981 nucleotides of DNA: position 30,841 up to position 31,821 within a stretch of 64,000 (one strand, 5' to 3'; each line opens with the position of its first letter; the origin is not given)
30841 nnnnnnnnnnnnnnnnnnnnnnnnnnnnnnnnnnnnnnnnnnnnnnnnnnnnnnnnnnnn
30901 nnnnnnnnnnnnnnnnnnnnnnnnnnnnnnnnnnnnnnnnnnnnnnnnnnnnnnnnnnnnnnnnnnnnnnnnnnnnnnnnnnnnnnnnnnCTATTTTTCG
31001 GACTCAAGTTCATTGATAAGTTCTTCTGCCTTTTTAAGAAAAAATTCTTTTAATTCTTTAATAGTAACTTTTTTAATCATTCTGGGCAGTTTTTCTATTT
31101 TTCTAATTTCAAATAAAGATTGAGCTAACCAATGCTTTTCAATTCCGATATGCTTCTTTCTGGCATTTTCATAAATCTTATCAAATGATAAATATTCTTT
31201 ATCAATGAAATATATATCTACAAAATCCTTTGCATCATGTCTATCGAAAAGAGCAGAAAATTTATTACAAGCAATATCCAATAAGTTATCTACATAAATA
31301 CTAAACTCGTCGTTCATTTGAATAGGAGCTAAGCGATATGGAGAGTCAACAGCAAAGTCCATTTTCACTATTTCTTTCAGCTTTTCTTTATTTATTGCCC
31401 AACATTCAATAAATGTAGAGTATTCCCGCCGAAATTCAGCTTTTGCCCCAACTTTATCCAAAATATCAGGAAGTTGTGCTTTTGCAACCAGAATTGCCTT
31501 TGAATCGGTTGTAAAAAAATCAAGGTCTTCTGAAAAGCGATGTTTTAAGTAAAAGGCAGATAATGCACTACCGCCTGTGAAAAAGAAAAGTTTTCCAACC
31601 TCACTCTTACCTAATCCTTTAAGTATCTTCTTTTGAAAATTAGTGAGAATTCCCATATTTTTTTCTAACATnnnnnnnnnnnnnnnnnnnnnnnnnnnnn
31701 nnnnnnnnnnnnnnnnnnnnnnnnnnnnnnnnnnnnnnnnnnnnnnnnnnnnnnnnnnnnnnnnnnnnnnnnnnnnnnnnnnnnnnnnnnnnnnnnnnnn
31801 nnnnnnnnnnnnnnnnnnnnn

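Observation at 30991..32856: Two tandem, diverged copies of a two-gene module: small ~93-aa protein + AbiEii/DUF1814-like nucleotidyltransferase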

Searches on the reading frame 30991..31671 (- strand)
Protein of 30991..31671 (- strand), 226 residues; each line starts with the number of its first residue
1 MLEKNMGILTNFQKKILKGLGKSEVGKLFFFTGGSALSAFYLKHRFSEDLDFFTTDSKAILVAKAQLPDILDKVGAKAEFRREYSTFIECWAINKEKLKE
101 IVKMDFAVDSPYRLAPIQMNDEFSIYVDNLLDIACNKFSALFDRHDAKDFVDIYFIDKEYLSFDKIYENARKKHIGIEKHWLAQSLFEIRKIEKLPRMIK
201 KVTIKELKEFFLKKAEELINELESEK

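Call 3: search_protein_families(library=pfam, proteins=[window:30991-31671:-], max_evalue=1)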
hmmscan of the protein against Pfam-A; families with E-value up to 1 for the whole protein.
window:30991-31671:- (226 aa): 1 family
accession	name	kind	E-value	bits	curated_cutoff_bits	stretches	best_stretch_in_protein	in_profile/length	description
PF08843.17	AbiEii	-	1.1e-18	68.5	22.5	1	16-196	2-192/238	Nucleotidyl transferase AbiEii toxin, Type IV TA system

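Call 4: search_protein_families(library=ncbifam, proteins=[window:30991-31671:-], max_evalue=1)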
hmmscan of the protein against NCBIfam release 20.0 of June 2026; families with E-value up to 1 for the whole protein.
window:30991-31671:- (226 aa): 1 family
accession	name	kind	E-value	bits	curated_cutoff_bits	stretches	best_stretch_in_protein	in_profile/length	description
NF006411.0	PRK08655.1-5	equivalog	0.0091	14.8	464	1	110-152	220-262/443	prephenate dehydrogenase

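Call 5: search_protein_families(library=padloc, proteins=[window:30991-31671:-], max_evalue=1)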
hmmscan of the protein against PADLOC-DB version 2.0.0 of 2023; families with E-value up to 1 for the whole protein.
window:30991-31671:- (226 aa): 20 families
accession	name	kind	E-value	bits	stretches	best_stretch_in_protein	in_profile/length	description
PDLC02304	AbiEii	-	2.1e-12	45.5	1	15-221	29-250/260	AbiEii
PDLC02307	AbiEii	-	1.1e-10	39.7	1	12-173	11-159/219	AbiEii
PDLC02323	AbiEii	-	3.3e-10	38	1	16-165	28-192/248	AbiEii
PDLC02313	AbiEii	-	3e-08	31.5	1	12-57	27-72/254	AbiEii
PDLC02330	AbiEii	-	1.9e-07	29.1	1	12-169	10-171/219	AbiEii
PDLC02293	AbiEii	-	3.4e-07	28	1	12-59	25-72/270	AbiEii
PDLC02294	AbiEii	-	3.7e-07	28.3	1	29-168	45-198/260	AbiEii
PDLC02296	AbiEii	-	5.3e-07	27.1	1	15-55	32-72/282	AbiEii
PDLC02324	AbiEii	-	2.4e-06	25.5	1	14-171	11-170/231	AbiEii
PDLC02328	AbiEii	-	1e-05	23.6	1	25-160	11-145/203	AbiEii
PDLC02292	AbiEii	-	1.3e-05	23.2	1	15-74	36-91/283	AbiEii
PDLC02289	AbiEii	-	1.9e-05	22.3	1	16-71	41-86/309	AbiEii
PDLC02303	AbiEii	-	2.4e-05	21.9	1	26-62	38-75/249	AbiEii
PDLC02305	AbiEii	-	8.3e-05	20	1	120-165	154-198/306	AbiEii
PDLC02306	AbiEii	-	0.00036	18.2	1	16-86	27-97/280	AbiEii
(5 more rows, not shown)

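Call 20: search_solved_structures(query=window:30991-31671:-, max_evalue=10, show_alignments=2)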
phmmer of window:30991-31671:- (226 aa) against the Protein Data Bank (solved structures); distinct sequences matched with E-value up to 10: 5.
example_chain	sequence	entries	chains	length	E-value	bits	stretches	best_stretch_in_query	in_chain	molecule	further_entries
4o8s_A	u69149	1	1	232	0.00061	22.7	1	14-174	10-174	Putative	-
4ok0_A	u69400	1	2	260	0.00083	22.2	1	14-174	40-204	Putative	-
7jzu_A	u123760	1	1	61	0.43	13.4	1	176-222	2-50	LCB1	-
6hp1_A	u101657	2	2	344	0.96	12.2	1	103-195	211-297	Putative polyketide synthase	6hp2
4rv9_A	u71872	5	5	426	1.9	11.3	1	100-153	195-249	D-mycarose 3-C-methyltransferase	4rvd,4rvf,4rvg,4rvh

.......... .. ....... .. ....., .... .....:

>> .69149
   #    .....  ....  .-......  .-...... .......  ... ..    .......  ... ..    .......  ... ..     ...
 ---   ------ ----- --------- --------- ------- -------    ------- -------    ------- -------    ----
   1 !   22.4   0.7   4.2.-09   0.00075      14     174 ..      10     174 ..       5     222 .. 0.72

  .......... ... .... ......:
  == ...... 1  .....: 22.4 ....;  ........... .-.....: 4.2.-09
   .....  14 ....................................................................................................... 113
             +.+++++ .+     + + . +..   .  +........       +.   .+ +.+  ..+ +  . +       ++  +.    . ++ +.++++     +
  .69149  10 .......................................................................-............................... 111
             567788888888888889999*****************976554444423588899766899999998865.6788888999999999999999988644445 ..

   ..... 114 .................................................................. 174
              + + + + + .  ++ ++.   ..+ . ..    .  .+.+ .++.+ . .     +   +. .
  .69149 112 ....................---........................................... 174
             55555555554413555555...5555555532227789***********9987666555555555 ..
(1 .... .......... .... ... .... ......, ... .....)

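Call 67: find_related_loci(query=A8, collection=metagenome_contigs, flank=2500)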
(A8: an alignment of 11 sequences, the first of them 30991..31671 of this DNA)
Query A8 (226 aa) in metagenome_contigs; peptide patterns used: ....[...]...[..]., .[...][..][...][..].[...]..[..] (x = any residue, [..] = any of these).
600 stretches matched a pattern (row limit reached: there are more); 517 encode a relative of the query (tblastn E <= 1e-3); the best 80 are kept; 80 distinct loci.
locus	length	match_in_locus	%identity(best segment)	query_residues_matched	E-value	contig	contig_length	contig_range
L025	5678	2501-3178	85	1-226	6e-129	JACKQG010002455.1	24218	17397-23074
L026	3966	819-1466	48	5-222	5e-70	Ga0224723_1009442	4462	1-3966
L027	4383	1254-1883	50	8-219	3e-63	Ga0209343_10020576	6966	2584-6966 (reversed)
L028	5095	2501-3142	44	5-220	2e-60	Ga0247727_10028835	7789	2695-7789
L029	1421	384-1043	40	1-223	2e-54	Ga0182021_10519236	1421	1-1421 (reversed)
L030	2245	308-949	34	9-224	8e-36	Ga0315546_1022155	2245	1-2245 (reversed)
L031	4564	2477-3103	36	5-211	2e-35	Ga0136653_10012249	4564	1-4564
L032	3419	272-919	32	9-225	3e-34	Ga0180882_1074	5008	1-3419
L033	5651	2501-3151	37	1-217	1e-33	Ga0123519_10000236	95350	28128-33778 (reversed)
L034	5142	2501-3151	37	1-217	1e-33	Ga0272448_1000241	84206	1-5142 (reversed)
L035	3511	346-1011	34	5-224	1e-33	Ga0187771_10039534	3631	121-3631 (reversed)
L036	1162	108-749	36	7-225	2e-34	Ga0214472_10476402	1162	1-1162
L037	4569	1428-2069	35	5-225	7e-33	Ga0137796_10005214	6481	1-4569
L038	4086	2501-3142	32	7-224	6e-32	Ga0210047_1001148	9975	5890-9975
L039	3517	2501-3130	38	6-218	7e-32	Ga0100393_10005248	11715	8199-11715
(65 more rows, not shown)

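Call 68: find_related_loci(query=A8, collection=viral_contigs, flank=2500)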
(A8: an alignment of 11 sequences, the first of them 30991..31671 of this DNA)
Query A8 (226 aa) in viral_contigs; peptide patterns used: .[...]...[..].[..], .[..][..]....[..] (x = any residue, [..] = any of these).
79 stretches matched a pattern; 1 encode a relative of the query (tblastn E <= 1e-3); 1 distinct loci.
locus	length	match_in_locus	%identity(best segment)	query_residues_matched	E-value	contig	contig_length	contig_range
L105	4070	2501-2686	44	15-73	2e-6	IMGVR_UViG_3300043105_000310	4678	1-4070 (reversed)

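Call 74: search_solved_structures(query=A8, max_evalue=1, show_alignments=3)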
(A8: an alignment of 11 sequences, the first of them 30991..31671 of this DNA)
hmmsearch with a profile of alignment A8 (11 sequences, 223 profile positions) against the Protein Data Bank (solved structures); distinct sequences matched with E-value up to 1: 4.
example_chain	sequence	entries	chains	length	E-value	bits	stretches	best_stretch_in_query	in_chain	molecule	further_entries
4o8s_A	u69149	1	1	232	6.2e-08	35.6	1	15-171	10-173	Putative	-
4ok0_A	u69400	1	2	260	9.1e-08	35.1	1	15-172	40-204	Putative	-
6y56_A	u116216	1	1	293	0.066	15.9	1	7-69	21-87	Uncharacterized protein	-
2g02_A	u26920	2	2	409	0.13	14.9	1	152-220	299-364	Nisin biosynthesis protein nisC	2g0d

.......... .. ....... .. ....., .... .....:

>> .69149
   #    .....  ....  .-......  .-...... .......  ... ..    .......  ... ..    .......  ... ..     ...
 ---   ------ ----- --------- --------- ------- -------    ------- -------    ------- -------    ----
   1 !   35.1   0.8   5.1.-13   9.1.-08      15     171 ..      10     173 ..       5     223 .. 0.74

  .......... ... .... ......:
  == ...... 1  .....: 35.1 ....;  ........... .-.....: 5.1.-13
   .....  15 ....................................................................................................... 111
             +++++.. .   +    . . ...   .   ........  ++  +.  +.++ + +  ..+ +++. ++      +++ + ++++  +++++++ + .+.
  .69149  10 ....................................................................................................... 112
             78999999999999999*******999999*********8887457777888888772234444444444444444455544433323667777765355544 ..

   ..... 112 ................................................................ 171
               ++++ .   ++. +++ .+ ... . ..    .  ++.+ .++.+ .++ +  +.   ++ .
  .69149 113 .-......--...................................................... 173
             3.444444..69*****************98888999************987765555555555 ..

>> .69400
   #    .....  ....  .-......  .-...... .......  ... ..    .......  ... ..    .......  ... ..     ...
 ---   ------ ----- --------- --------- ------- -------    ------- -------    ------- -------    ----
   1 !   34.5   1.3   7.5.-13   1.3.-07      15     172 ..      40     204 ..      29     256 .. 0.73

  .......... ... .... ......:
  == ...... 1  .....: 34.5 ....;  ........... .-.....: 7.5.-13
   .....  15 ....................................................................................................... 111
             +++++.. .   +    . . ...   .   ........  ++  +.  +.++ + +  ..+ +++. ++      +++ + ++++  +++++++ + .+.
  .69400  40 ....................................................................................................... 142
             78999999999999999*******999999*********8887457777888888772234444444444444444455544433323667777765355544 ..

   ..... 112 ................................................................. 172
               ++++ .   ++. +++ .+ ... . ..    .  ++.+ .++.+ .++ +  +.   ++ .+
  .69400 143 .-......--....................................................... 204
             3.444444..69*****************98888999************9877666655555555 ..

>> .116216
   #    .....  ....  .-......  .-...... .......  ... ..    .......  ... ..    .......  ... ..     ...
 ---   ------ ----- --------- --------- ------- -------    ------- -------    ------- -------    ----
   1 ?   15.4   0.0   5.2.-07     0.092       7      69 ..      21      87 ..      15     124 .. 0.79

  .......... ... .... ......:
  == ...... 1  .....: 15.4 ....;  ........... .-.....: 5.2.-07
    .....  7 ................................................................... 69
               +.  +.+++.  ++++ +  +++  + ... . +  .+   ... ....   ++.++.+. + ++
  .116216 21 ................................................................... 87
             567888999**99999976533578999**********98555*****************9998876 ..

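Call 83: search_dna_similar(query=window:30991-31671:-, collection=plasmids, mode=protein, max_evalue=1e-8, max_rows=15)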
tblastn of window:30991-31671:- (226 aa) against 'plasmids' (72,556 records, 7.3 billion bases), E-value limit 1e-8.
Records with a match: 1; places in all: 1; records where one place covers at least 80% of the query: 1.
Best place of each record, by identity: <60% 1.
By first word of the organism name: Rhodococcus 1.
By predicted mobility (MOB-suite, as given by PLSDB): mobilizable 1.
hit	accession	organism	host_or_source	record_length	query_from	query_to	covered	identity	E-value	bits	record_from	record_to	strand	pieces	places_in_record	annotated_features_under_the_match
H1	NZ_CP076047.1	Rhodococcus sp. USK10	-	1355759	3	191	84%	28.4%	3e-9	64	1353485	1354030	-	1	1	record has no annotation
